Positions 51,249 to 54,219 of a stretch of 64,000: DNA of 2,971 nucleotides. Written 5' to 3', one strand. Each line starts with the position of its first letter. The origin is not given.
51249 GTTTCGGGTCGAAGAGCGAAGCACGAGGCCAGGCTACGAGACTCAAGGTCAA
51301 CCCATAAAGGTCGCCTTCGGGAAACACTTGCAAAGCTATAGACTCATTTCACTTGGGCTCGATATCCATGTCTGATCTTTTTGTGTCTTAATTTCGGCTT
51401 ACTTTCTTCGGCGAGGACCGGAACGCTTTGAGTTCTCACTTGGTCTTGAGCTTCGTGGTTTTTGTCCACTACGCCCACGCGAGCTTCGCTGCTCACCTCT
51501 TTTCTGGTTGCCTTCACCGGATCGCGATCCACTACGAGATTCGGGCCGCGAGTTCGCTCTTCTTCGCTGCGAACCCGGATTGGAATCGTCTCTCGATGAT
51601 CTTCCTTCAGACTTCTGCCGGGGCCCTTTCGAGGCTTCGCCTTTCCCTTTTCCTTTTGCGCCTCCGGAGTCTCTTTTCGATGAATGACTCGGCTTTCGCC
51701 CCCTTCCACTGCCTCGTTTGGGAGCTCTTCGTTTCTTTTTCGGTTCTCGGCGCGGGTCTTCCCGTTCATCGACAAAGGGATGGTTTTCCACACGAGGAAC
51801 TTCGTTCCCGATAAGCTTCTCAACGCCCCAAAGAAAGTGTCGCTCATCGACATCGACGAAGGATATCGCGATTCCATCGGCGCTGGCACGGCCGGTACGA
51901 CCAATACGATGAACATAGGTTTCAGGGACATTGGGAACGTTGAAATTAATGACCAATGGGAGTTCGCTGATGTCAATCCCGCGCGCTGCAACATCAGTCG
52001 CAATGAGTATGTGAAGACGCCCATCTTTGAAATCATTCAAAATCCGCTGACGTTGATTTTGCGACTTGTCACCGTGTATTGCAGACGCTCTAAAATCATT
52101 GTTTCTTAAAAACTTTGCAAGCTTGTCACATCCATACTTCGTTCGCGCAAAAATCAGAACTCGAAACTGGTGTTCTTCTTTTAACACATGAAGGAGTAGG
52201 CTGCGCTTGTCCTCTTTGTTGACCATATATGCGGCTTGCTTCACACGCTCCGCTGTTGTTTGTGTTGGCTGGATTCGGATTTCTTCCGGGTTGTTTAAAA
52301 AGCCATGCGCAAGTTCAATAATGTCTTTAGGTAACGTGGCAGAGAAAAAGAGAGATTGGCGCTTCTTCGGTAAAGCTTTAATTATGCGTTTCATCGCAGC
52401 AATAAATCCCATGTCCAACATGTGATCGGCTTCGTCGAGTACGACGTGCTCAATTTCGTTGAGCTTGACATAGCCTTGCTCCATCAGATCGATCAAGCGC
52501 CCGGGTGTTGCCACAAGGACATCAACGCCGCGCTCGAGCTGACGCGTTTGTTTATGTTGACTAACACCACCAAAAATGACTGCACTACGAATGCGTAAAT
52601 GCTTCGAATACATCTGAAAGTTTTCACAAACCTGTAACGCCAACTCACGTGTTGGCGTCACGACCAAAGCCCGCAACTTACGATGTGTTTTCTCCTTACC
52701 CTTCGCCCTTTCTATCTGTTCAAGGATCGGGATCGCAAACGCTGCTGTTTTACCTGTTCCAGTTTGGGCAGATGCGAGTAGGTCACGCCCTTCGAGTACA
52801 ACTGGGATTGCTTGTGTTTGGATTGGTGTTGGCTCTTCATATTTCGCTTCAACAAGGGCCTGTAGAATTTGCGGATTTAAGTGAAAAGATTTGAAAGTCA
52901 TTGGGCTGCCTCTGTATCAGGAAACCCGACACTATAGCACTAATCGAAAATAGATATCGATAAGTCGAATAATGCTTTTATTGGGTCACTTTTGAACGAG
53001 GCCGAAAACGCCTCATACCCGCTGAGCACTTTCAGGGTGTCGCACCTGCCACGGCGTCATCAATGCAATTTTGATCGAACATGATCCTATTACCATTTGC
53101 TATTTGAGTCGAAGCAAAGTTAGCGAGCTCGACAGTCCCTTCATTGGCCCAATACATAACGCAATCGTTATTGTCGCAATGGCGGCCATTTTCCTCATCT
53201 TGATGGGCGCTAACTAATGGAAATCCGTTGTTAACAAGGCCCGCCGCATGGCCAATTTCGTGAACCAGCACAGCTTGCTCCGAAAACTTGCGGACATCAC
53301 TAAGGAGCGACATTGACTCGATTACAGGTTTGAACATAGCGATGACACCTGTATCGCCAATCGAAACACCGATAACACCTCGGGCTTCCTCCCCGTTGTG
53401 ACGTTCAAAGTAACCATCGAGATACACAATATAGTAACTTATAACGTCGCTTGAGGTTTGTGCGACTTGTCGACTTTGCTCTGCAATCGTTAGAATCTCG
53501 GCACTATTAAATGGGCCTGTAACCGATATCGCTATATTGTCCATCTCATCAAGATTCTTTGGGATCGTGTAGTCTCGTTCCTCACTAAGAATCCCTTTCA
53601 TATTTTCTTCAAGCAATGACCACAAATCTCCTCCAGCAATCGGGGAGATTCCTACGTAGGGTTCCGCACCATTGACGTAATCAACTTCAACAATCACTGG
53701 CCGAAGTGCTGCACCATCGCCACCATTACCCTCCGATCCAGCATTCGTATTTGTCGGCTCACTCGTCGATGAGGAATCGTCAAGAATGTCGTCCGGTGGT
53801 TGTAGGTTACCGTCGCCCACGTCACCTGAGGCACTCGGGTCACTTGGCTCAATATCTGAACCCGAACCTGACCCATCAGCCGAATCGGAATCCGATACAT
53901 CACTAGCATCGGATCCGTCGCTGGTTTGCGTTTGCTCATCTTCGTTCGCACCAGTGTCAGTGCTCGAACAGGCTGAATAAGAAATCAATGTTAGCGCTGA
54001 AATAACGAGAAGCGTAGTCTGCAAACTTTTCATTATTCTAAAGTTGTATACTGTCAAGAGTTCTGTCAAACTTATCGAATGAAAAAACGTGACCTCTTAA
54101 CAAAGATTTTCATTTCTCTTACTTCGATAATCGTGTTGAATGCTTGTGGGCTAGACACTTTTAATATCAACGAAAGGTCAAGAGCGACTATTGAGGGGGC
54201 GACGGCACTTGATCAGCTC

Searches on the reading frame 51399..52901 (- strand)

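Call 13: search_protein_families(library=pfam, proteins=[window:51399-52901:-], max_evalue=0.01)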
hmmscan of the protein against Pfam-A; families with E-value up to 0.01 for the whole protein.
window:51399-52901:- (500 aa): 7 families
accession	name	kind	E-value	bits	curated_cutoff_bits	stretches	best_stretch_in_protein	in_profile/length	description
PF00270.35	DEAD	-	8.9e-53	178.9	26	1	25-195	1-165/167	DEAD/DEAH box helicase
PF00271.37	Helicase_C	-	2.2e-35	121.7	23.5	1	232-339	2-109/110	Helicase conserved C-terminal domain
PF04851.21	ResIII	-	2.5e-10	40.9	22.5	1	24-191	4-163/164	Type III restriction enzyme, res subunit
PF16203.11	ERCC3_RAD25_C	-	0.00037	20.3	27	1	220-321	34-132/248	ERCC3/RAD25/XPB C-terminal helicase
PF14617.12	CMS1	-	0.0013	18.6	35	1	84-157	144-207/250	U3-containing 90S pre-ribosomal complex subunit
PF13245.12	AAA_19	-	0.0036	17.9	25.1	0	28-185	1-121/134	AAA domain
PF07652.20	Flavi_DEAD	-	0.0044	17.5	21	0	69-191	27-137/148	Flavivirus DEAD domain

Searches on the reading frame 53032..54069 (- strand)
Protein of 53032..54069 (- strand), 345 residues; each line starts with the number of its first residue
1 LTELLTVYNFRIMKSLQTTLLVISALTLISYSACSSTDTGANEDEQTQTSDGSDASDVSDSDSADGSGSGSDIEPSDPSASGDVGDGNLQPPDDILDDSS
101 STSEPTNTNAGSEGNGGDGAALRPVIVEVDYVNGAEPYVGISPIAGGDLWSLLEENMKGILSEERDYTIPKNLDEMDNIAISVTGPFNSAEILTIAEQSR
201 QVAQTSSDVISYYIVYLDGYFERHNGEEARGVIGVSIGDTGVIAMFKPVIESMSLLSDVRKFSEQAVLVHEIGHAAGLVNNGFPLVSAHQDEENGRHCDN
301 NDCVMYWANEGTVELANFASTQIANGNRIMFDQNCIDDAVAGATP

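Call 13: search_protein_families(library=pfam, proteins=[window:53032-54069:-], max_evalue=0.01)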
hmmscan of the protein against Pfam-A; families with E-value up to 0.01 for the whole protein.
window:53032-54069:- (345 aa): 0 families

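Call 65: search_protein_families(library=ncbifam, proteins=[window:53032-54069:-], max_evalue=0.01)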
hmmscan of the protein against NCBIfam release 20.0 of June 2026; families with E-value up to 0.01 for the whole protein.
window:53032-54069:- (345 aa): 1 family
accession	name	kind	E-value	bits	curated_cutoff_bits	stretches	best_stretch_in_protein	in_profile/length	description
NF033823.0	archmetzin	subfamily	6.9e-05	22.9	145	0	190-278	53-136/170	archaemetzincin family Zn-dependent metalloprotease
